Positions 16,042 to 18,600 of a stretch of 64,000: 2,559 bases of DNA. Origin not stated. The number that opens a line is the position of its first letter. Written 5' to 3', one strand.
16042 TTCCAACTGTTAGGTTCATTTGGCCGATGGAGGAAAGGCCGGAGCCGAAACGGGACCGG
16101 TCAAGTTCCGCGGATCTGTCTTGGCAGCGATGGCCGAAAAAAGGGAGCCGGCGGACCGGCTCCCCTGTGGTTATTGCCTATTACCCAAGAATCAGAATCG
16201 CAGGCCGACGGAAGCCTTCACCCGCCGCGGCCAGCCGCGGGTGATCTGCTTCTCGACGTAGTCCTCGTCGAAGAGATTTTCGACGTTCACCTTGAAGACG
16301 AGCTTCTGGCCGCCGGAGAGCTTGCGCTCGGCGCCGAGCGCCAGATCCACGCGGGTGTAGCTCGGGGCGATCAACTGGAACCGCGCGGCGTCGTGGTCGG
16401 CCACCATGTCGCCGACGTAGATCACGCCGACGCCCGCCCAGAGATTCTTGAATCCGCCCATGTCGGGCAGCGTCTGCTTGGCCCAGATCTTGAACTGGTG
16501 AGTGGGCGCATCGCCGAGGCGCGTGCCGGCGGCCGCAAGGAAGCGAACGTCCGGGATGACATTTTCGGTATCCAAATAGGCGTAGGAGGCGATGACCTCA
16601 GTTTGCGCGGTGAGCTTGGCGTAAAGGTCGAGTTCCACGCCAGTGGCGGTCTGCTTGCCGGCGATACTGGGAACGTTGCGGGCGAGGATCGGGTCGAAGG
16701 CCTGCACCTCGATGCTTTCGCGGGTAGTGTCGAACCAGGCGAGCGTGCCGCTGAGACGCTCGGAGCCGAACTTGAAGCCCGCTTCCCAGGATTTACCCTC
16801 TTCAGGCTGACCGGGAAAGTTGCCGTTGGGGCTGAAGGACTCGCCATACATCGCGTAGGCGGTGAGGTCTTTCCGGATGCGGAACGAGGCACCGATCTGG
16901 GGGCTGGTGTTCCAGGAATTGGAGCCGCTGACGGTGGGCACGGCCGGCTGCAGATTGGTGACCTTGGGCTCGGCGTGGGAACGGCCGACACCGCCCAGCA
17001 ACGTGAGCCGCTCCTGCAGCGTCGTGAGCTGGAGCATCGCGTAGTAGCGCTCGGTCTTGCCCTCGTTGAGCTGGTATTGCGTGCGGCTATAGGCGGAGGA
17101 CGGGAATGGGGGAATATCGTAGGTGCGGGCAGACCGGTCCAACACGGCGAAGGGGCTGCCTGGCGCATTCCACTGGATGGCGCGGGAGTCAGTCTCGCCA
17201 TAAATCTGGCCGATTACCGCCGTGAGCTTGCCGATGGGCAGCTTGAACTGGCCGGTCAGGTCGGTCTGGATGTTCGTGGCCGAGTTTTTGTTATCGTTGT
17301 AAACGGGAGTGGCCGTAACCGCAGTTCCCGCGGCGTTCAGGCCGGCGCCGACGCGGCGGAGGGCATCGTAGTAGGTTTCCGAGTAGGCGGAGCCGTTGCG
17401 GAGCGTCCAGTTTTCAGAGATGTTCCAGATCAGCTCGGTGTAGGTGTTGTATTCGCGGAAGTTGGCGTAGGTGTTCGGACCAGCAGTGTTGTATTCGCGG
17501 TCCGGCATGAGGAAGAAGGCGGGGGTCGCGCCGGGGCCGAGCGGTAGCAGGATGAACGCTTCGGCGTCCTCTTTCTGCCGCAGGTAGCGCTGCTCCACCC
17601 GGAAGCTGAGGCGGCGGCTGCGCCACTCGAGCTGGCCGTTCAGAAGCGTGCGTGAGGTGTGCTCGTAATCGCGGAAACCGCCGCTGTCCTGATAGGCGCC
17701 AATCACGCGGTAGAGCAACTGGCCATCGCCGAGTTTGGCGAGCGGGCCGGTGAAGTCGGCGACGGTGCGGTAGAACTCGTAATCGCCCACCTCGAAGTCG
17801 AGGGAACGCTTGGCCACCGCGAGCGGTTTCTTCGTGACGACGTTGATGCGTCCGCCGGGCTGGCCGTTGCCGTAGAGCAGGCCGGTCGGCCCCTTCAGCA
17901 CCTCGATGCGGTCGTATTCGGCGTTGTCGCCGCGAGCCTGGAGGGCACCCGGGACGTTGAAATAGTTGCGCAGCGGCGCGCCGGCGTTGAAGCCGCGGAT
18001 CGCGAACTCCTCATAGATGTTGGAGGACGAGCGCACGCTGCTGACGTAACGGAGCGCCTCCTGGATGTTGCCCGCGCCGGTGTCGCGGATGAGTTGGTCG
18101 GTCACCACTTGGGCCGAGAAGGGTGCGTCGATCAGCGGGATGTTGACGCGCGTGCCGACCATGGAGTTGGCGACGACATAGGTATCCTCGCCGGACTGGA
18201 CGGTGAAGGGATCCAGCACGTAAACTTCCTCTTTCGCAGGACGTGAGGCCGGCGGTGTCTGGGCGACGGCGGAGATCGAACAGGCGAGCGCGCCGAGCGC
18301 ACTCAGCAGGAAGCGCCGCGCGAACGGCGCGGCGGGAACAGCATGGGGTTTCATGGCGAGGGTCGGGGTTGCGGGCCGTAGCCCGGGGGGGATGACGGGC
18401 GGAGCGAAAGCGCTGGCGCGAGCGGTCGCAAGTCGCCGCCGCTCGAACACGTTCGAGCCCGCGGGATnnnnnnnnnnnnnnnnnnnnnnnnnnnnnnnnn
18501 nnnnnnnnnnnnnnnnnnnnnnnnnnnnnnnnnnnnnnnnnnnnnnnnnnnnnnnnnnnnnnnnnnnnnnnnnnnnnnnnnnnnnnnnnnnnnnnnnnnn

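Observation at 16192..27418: Locus suggesting uptake and cytoplasmic processing of a sulfated beta-glycoside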

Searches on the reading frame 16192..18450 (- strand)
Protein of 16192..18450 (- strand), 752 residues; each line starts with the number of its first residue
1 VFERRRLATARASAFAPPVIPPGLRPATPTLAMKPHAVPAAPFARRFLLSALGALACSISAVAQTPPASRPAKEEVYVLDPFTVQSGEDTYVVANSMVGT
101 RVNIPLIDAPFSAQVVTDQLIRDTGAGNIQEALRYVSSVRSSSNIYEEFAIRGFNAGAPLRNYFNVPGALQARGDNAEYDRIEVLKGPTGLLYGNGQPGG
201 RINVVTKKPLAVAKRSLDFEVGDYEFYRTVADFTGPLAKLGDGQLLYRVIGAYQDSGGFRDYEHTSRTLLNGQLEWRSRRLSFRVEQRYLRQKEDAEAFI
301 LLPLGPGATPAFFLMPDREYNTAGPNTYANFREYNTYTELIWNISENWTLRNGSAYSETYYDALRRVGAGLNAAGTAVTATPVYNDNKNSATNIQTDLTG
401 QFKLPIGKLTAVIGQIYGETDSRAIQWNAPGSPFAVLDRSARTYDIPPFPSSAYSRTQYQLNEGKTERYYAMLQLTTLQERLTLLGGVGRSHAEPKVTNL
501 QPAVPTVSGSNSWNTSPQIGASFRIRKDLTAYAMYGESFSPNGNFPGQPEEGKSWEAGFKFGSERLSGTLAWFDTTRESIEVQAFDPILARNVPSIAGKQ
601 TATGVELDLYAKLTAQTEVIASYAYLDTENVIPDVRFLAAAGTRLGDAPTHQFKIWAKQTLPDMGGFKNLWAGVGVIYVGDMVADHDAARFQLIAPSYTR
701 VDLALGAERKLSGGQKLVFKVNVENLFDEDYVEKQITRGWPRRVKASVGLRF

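Call 4: search_protein_families(library=pfam, proteins=[window:16192-18450:-])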
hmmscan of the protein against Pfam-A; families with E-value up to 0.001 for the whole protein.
window:16192-18450:- (752 aa): 2 families
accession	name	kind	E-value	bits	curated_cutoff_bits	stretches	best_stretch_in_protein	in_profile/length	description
PF00593.30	TonB_dep_Rec_b-barrel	-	7.2e-38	132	27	1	319-726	42-436/436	TonB dependent receptor-like, beta-barrel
PF07715.20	Plug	-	1.6e-14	54.7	23.9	1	106-200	2-106/107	TonB-dependent Receptor Plug Domain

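Call 5: search_protein_families(library=ncbifam, proteins=[window:16192-18450:-])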
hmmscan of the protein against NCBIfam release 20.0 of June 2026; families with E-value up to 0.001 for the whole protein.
window:16192-18450:- (752 aa): 24 families
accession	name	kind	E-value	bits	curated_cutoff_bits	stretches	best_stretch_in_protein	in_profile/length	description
TIGR01783.1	TonB-siderophor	subfamily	9.2e-74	249.2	223.5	1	108-752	1-649/649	TonB-dependent siderophore receptor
NF007465.0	PRK10044.1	equivalog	1.8e-42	145.4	803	1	89-733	59-702/726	ferrichrome porin FhuA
NF010650.0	PRK14049.1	equivalog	7e-40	136.9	904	2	45-258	12-237/729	ferrioxamine B receptor precursor protein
NF047944.1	FoxamRcptFoxA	equivalog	3.1e-33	115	1300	1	86-733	29-673/697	ferrioxamine B receptor FoxA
NF010651.0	PRK14050.1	equivalog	4.9e-33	114.2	884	2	89-362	59-341/730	TonB-dependent siderophore receptor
NF049960.1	siderphRecptFauA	equivalog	3.5e-30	105.1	900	1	75-734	35-704/727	TonB-dependent alcaligin siderophore receptor FauA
NF007447.0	PRK10003.1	equivalog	4e-29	101.5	666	1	54-748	22-723/727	ferric-rhodotorulic acid/ferric-coprogen receptor FhuE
NF007349.0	PRK09840.1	equivalog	8.6e-25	86.8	686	2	49-235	15-203/760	catecholate siderophore receptor Fiu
NF041535.1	TonB_rec_PqqU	equivalog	1.9e-15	56.2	1200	2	540-736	461-648/676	TonB-dependent receptor PqqU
TIGR01785.1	TonB-hemin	subfamily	2.4e-12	46.1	316.85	1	99-209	8-131/677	TonB-dependent heme/hemoglobin receptor family protein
TIGR01786.1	TonB-hemlactrns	subfamily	4.6e-12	45.1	323.75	0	105-209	17-136/719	TonB-dependent hemoglobin/transferrin/lactoferrin family receptor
NF010010.0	PRK13483.1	equivalog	1e-11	43.6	927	1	601-733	521-640/660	ligand-gated channel protein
NF053590.1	TonB_dep_TOL0244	equivalog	4.5e-11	42.1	645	0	103-156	22-77/604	TOL_0244 family TonB-dependent receptor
TIGR01779.1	TonB-B12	equivalog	2.9e-08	32.7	599.7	0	180-287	127-230/614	TonB-dependent vitamin B12 receptor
NF010038.0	PRK13513.1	equivalog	4.7e-07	28.7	942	0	179-209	137-167/659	ligand-gated channel protein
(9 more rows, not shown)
